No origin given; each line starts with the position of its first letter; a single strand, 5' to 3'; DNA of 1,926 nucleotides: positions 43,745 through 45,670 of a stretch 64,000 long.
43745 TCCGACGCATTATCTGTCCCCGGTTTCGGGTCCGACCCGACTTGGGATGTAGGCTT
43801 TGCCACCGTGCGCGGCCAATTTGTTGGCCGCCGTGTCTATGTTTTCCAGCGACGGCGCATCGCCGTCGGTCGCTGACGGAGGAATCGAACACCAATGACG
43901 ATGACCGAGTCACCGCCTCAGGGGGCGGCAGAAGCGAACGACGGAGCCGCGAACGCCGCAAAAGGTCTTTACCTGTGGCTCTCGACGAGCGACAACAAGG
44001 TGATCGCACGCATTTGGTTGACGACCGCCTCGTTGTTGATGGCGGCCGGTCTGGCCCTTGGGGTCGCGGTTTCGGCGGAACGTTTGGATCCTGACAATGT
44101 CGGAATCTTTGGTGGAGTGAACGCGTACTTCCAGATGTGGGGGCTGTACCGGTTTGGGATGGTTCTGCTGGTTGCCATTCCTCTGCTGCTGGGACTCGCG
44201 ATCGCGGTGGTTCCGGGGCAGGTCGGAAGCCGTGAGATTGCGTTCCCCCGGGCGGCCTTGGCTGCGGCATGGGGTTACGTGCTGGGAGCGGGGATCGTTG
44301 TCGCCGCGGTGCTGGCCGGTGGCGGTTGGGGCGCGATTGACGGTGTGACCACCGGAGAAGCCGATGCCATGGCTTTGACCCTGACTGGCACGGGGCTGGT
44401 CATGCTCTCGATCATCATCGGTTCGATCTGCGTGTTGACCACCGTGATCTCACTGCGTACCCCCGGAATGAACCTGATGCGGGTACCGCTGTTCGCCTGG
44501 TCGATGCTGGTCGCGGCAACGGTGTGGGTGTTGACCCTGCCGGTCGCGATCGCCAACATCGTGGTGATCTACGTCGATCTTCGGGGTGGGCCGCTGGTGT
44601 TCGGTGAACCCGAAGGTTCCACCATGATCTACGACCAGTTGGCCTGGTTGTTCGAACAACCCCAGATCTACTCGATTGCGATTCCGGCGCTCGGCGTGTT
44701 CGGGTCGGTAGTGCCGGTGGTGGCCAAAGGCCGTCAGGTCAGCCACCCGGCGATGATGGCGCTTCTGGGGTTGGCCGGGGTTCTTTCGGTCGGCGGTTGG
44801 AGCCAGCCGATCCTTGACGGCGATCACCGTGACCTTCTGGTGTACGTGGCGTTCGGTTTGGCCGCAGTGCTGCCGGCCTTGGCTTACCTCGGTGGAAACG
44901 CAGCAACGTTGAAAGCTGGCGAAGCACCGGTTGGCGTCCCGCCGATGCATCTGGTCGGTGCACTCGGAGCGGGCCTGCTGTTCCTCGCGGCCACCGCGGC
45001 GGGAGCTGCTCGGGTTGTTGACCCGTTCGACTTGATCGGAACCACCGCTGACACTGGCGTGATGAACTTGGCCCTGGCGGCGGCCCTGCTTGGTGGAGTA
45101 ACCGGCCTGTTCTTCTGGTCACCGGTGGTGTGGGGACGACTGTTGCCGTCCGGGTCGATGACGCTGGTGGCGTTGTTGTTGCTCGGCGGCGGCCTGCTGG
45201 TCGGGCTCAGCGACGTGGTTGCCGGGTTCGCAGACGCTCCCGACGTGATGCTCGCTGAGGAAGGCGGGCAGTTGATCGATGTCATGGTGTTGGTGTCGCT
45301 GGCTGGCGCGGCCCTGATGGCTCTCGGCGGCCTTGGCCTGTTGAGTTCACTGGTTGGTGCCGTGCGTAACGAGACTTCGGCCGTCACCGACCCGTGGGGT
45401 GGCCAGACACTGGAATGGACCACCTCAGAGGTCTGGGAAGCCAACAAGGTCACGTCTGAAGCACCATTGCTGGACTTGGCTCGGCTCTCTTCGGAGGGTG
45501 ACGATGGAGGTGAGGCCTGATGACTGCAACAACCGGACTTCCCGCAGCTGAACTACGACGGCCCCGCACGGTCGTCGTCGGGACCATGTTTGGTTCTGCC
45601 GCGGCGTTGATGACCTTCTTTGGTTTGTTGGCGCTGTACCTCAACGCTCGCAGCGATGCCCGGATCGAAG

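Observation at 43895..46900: Redox-dead 'shadow' oxidase module (ligand-less subunit I, III-like, IV-like) inserted between ctaB and ctaC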

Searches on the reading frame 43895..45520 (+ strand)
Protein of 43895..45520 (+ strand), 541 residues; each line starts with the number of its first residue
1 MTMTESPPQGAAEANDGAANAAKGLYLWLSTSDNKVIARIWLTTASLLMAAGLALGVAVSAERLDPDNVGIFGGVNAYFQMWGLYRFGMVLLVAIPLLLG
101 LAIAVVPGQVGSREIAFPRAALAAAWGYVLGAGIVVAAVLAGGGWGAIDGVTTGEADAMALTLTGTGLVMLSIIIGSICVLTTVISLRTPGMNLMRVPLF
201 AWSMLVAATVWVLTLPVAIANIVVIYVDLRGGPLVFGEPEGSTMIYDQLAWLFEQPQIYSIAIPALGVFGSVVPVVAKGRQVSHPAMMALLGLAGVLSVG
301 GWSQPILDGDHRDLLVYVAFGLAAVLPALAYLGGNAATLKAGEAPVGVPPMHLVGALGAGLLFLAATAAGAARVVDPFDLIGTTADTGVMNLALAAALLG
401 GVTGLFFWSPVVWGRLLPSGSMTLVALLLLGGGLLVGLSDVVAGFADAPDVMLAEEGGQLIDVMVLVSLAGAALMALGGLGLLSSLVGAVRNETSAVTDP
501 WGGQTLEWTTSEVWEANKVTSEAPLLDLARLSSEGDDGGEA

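Call 3: search_protein_families(library=pfam, proteins=[window:43895-45520:+], max_evalue=0.1)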
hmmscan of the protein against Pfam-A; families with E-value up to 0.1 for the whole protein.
window:43895-45520:+ (541 aa): 1 family
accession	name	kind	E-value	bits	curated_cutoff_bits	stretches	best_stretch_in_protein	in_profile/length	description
PF00115.25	COX1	-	1.5e-34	120.1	34.8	1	37-472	2-434/436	Cytochrome C and Quinol oxidase polypeptide I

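Call 4: search_protein_families(library=ncbifam, proteins=[window:43895-45520:+], max_evalue=0.1)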
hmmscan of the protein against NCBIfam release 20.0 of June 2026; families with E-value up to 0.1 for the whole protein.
window:43895-45520:+ (541 aa): 5 families
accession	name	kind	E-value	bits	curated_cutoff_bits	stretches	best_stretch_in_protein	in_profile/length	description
TIGR02891.1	CtaD_CoxA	equivalog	3.1e-57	194.4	670.75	1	28-520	1-499/504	cytochrome c oxidase subunit I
NF050116.1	cyt_aa3_Actin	exception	2.4e-45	155.4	880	1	28-512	2-494/522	aa3-type cytochrome oxidase subunit I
TIGR02882.1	QoxB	equivalog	7.7e-37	127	1015.5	2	28-302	44-324/643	cytochrome aa3 quinol oxidase subunit I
TIGR02843.1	CyoB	equivalog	1.2e-32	113.2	1020.35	1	28-512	47-544/646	cytochrome o ubiquinol oxidase subunit I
NF011592.0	PRK15017.1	equivalog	5.4e-27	94.8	1271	2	28-299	48-328/663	cytochrome o ubiquinol oxidase subunit I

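Call 7: search_solved_structures(query=window:43895-45520:+, show_alignments=2)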
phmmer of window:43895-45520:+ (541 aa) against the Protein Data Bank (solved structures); distinct sequences matched with E-value up to 0.001: 41.
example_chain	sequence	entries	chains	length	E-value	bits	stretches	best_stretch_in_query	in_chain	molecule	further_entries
6hwh_V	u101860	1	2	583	1.3e-34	123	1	25-511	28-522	Cytochrome c oxidase subunit 1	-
6adq_F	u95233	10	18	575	3.3e-34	121.7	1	4-511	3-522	Cytochrome c oxidase subunit 1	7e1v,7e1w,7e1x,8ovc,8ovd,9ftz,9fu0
9wcx_I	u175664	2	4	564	2.3e-33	118.9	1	4-511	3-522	Cytochrome c oxidase subunit 1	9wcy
8hcr_F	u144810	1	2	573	4.5e-33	117.9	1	4-511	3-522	Probable cytochrome c oxidase subunit 1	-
7rh6_R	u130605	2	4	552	1.1e-32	116.7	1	25-511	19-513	Cytochrome c oxidase subunit 1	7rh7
7rh5_R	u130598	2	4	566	1.2e-32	116.5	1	25-511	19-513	Cytochrome c oxidase subunit 1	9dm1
6koc_A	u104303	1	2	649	3.3e-30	108.4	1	28-512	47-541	AA3-600 quinol oxidase subunit I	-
6kob_A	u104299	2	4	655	3.4e-30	108.4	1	28-512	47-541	AA3-600 quinol oxidase subunit I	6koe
8f68_A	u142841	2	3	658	7.9e-26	94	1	28-512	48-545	Cytochrome bo(3) ubiquinol oxidase subunit 1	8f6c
1fft_A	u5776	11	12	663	8.1e-26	94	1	28-512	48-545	UBIQUINOL OXIDASE | Cytochrome o ubiquinol oxidase, subunit I | Cytochrome bo(3) ubiquinol oxidase subunit 1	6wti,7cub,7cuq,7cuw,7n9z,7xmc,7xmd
2yev_A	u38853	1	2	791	1.2e-25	93.4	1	27-517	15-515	CYTOCHROME C OXIDASE POLYPEPTIDE I+III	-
7q21_D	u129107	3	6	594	2.4e-25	92.4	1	18-511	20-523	Cytochrome c oxidase subunit 1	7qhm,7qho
1ar1_A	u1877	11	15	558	1.8e-24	89.5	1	88-432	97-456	CYTOCHROME C OXIDASE | Cytochrome c oxidase subunit 1-beta | Cytochrome c oxidase subunit 1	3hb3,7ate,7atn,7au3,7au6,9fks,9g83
3ehb_A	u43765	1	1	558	1.8e-24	89.5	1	88-432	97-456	Cytochrome c oxidase subunit 1-beta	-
1m57_A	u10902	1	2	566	2.2e-24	89.2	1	89-429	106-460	CYTOCHROME C OXIDASE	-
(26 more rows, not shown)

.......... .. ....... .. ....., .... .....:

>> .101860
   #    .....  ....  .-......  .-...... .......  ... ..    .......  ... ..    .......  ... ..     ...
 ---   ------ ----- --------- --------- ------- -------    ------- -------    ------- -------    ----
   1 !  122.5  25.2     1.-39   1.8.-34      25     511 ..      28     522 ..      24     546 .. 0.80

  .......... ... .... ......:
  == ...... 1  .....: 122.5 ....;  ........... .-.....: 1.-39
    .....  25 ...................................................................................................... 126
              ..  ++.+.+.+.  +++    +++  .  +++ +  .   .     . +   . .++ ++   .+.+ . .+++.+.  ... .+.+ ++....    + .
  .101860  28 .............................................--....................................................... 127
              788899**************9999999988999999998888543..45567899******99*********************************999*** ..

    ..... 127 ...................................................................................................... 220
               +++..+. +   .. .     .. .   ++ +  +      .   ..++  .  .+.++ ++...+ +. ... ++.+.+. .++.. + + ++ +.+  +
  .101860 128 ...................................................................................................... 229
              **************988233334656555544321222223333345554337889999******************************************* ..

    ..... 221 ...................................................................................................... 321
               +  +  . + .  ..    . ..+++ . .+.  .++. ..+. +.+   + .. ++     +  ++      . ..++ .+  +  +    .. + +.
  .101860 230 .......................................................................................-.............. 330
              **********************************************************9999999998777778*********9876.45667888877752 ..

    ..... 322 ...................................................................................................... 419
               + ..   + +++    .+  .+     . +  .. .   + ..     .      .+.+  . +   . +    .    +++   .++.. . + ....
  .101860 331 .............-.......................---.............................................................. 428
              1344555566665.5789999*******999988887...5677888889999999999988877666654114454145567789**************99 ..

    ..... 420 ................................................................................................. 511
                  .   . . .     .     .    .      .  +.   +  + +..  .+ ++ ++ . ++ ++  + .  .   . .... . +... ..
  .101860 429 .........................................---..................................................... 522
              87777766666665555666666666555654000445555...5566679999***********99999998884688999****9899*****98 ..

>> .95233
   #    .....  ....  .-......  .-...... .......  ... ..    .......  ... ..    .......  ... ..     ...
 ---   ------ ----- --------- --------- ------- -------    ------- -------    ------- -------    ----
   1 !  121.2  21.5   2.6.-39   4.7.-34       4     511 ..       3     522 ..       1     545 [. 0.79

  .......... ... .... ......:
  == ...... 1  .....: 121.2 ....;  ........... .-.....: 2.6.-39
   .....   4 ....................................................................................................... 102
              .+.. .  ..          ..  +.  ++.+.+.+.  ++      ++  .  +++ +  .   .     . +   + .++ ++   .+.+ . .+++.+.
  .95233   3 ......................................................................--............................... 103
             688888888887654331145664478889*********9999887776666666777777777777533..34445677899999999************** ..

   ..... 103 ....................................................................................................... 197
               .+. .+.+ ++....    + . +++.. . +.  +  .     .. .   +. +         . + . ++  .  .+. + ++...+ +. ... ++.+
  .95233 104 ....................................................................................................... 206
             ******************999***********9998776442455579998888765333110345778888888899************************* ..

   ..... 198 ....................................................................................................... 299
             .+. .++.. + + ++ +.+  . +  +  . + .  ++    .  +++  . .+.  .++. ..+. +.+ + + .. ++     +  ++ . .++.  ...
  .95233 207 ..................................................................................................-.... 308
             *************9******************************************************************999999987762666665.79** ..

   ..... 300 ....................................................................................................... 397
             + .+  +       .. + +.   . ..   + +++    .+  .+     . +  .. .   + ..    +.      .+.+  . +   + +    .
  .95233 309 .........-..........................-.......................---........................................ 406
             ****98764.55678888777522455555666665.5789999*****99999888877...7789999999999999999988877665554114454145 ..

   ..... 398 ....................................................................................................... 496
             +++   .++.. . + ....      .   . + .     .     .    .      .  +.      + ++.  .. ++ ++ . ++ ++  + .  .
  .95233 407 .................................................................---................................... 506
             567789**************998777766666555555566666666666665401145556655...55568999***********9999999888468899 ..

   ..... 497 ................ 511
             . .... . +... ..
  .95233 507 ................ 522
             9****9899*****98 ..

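Call 8: find_homologous_proteins(query=window:43895-45520:+, max_evalue=1e-10)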
Query window:43895-45520:+ (541 aa): 324 proteins with E <= 1e-10 among 8000 candidates; the best 120 are listed.
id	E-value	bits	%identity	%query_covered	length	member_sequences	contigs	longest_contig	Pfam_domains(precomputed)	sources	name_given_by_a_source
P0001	0.0e+0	1126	100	100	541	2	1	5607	PF00115.26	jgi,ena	-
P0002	8.5e-256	868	76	100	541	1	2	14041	PF00115.26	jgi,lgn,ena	-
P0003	3.6e-190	651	60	100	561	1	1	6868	PF00115.26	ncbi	-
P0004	3.3e-187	641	58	99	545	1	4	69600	PF00115.26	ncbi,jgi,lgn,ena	-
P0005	2.9e-186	638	60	100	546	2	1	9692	PF00115.26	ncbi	-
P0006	3.1e-186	638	58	100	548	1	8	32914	PF00115.26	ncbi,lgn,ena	-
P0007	2.7e-185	635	59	100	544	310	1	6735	PF00115.26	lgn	-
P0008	4.3e-185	635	58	100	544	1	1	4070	PF00115.26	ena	-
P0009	1.3e-184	633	59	100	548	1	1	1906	PF00115.26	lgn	-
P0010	4.9e-184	631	58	100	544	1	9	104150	PF00115.26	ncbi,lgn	-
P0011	2.2e-183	629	59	99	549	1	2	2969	PF00115.26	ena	-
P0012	2.8e-182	625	59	98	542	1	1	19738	PF00115.26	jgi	jgi:heme/copper-type cytochrome/quinol oxidase subunit 1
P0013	9.1e-182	624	58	97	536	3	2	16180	PF00115.26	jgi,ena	-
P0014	1.5e-181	623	58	98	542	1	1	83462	PF00115.26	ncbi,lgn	-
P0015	6.6e-181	621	58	97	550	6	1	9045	PF00115.26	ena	-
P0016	7.3e-181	621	57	100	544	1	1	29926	PF00115.26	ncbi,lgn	ncbi:MAG: cbb3-type cytochrome c oxidase subunit I [Actinomycetota bacterium]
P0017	1.7e-180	619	59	100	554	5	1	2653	PF00115.26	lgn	-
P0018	2.7e-180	619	58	100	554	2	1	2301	PF00115.26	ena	-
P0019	3.3e-180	618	57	100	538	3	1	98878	PF00115.26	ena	-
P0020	7.2e-180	617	57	99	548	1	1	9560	PF00115.26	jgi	jgi:cytochrome o ubiquinol oxidase subunit 1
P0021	3.0e-178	612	57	99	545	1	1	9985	PF00115.26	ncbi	ncbi:MAG: cbb3-type cytochrome c oxidase subunit I [Actinomycetota bacterium]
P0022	4.0e-177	608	57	99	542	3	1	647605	PF00115.26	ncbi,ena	-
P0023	6.7e-177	607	58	97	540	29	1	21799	PF00115.26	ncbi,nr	ncbi:MAG: hypothetical protein GWP48_15925 [Actinobacteria bacterium]|nr:hypothetical protein [Actin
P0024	1.0e-176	607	58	99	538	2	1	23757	PF00115.26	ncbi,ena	-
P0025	1.9e-176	606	57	100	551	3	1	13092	PF00115.26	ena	-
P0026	3.7e-176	605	57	95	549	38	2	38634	PF00115.26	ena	-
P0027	1.4e-175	603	56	98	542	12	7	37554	PF00115.26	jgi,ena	jgi:heme/copper-type cytochrome/quinol oxidase subunit 1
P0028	3.0e-175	602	59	94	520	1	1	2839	PF00115.26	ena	-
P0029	5.3e-175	601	58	100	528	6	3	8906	PF00115.26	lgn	-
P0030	3.6e-174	598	56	99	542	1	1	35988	PF00115.26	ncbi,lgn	-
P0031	9.1e-172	591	58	100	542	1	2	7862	PF00115.26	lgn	-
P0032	1.6e-171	590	58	95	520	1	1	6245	PF00115.26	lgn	-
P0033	7.2e-171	588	55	100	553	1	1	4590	PF00115.26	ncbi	ncbi:MAG: cbb3-type cytochrome c oxidase subunit I [Actinomycetota bacterium]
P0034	5.2e-170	585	57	100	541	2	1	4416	PF00115.26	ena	-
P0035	2.4e-169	583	54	99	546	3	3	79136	PF00115.26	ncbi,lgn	-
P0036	2.5e-169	583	55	100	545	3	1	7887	PF00115.26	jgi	-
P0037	2.7e-168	579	57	94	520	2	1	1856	PF00115.26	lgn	-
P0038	3.7e-168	579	53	99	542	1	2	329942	PF00115.26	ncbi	ncbi:MAG: cbb3-type cytochrome c oxidase subunit I [Actinomycetota bacterium]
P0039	2.4e-167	576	55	100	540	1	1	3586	PF00115.26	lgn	-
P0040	6.8e-165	568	60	87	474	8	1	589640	PF00115.26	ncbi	-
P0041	8.2e-165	568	57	93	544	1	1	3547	PF00115.26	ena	-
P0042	7.2e-159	548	54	100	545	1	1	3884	PF00115.26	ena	-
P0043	8.5e-159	548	54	100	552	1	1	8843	PF00115.26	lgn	-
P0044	4.4e-155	535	49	100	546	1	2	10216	PF00115.26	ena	-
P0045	9.7e-155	534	53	95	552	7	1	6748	PF00115.26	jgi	jgi:heme/copper-type cytochrome/quinol oxidase subunit 1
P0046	1.1e-154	534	54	94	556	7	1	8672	PF00115.26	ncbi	-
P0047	4.8e-154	532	52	98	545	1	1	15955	PF00115.26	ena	-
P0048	4.9e-154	532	53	97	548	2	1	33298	PF00115.26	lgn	-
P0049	6.0e-154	532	54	94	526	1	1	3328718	PF00115.26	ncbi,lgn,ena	-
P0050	9.9e-154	531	52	98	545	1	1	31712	PF00115.26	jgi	-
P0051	1.6e-153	530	53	100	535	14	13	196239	PF00115.26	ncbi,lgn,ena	-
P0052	3.0e-153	529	54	96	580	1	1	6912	PF00115.26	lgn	-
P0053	5.1e-153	529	51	100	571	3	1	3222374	PF00115.26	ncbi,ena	-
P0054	3.0e-152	526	51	99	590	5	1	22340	PF00115.26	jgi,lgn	-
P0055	1.7e-150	520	53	100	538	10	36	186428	PF00115.26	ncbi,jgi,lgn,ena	jgi:heme/copper-type cytochrome/quinol oxidase subunit 1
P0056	1.9e-150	520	52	96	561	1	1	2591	PF00115.26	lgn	-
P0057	8.1e-150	518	50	99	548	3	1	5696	PF00115.26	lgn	-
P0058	3.7e-149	516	52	100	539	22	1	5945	PF00115.26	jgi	-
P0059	2.2e-147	510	52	100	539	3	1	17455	PF00115.26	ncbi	-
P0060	1.2e-145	504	52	97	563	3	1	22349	PF00115.26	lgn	-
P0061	2.7e-144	500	50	100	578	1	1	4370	PF00115.26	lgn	-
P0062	9.1e-144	498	50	100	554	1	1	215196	PF00115.26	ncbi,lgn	ncbi:MAG: cbb3-type cytochrome c oxidase subunit I [Acidimicrobiales bacterium]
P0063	2.0e-143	497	50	99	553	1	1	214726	PF00115.26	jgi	jgi:cytochrome c oxidase subunit I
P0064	2.4e-143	497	48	99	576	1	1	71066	PF00115.26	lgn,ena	-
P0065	4.5e-142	493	49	99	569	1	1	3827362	PF00115.26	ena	-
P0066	8.2e-142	492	48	99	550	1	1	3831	PF00115.26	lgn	-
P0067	9.4e-142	492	49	99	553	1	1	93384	PF00115.26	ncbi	-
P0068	1.0e-141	491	50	99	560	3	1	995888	PF00115.26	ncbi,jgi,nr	ncbi:MAG: cbb3-type cytochrome c oxidase subunit I [Acidimicrobiales bacterium]|jgi:heme/copper-type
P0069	1.1e-141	491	49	97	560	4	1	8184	PF00115.26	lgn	-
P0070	2.1e-141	490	49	99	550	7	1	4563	PF00115.26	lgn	-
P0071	3.0e-140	487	49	99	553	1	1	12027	PF00115.26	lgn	-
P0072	3.9e-140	486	48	99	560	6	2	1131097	PF00115.26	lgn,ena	-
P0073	8.1e-140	485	49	99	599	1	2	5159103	PF00115.26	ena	-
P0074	8.4e-140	485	48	99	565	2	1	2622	PF00115.26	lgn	-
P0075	9.3e-140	485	49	99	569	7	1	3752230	PF00115.26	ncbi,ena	-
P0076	1.2e-139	485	49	99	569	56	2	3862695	PF00115.26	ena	-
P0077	2.4e-139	484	49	100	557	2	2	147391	PF00115.26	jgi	jgi:heme/copper-type cytochrome/quinol oxidase subunit 1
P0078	9.3e-138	478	47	100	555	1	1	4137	PF00115.26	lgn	-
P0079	4.0e-137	476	47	100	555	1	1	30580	PF00115.26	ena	-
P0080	4.5e-137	476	49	99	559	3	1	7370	PF00115.26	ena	-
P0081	5.0e-137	476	50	100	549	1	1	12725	PF00115.26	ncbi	-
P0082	8.3e-137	475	48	100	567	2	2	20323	PF00115.26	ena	-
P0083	1.6e-136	474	47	100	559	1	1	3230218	PF00115.26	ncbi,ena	-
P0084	8.5e-136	472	48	99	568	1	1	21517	PF00115.26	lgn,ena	-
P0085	2.0e-135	471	47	99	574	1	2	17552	PF00115.26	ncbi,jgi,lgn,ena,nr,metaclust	ncbi:MAG: cbb3-type cytochrome c oxidase subunit I [Acidimicrobiaceae bacterium]|nr:cbb3-type cytoch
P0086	6.2e-135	469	49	99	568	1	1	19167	PF00115.26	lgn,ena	-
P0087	9.9e-135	468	48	99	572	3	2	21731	PF00115.26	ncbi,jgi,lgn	-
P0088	2.1e-134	467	48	99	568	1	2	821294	PF00115.26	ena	-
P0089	3.3e-134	467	55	84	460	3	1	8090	PF00115.26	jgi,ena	-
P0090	5.4e-134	466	45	97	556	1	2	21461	PF00115.26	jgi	jgi:cytochrome c oxidase subunit I+III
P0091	8.3e-134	465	47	100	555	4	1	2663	PF00115.26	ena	-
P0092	9.7e-134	465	59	74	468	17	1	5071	PF00115.26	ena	-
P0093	9.7e-134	465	47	99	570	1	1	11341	PF00115.26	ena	-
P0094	1.4e-133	464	48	99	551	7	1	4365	PF00115.26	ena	-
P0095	6.5e-133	462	46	99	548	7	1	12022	PF00115.26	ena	-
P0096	2.0e-131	457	46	98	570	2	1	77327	PF00115.26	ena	-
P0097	3.7e-131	457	47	99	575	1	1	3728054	PF00115.26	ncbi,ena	-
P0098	2.2e-130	454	46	99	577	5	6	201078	PF00115.26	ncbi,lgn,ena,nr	ncbi:MAG: hypothetical protein F4Y27_08400 [Acidimicrobiaceae bacterium]|nr:cbb3-type cytochrome c o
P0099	8.9e-130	452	47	98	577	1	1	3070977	PF00115.26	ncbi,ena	-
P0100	4.1e-129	450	53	82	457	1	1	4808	PF00115.26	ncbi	-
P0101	9.6e-129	449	47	99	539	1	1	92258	PF00115.26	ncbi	-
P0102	4.0e-126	440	47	94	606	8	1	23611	PF00115.26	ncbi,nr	ncbi:MAG: cbb3-type cytochrome c oxidase subunit I [Acidimicrobiaceae bacterium]|nr:cbb3-type cytoch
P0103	1.6e-122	428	47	99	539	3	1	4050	PF00115.26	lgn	-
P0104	4.2e-121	423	46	97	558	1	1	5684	PF00115.26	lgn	-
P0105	1.4e-111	392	51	77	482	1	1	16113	PF00115.26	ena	-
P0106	2.6e-111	391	54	65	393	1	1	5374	PF00115.26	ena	-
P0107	7.8e-109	383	50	82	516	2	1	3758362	PF00115.26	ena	-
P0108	4.5e-108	380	50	72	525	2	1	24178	PF00115.26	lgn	-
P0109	8.2e-107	376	50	72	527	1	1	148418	PF00115.26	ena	-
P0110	3.3e-106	374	48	84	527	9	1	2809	PF00115.26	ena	-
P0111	2.8e-105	371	49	83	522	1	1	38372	PF00115.26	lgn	-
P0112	7.3e-105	370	48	86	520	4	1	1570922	PF00115.26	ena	-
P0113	2.3e-104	368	50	83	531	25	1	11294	PF00115.26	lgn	-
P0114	3.3e-104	368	46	91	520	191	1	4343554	PF00115.26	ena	-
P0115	3.5e-104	368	48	85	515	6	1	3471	PF00115.26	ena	-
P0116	3.9e-104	367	49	84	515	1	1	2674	PF00115.26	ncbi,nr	ncbi:MAG: hypothetical protein F4232_13275 [Acidimicrobiaceae bacterium]|nr:hypothetical protein [Ac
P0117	1.5e-103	365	48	86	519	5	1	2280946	PF00115.26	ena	-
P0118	1.9e-103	365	49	84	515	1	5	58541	PF00115.26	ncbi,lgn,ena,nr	ncbi:MAG: hypothetical protein F4110_00700 [Acidimicrobiaceae bacterium]|nr:hypothetical protein [Ac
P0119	2.0e-103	365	47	82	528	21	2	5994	PF00115.26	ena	-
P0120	3.2e-103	364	49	84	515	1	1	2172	PF00115.26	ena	-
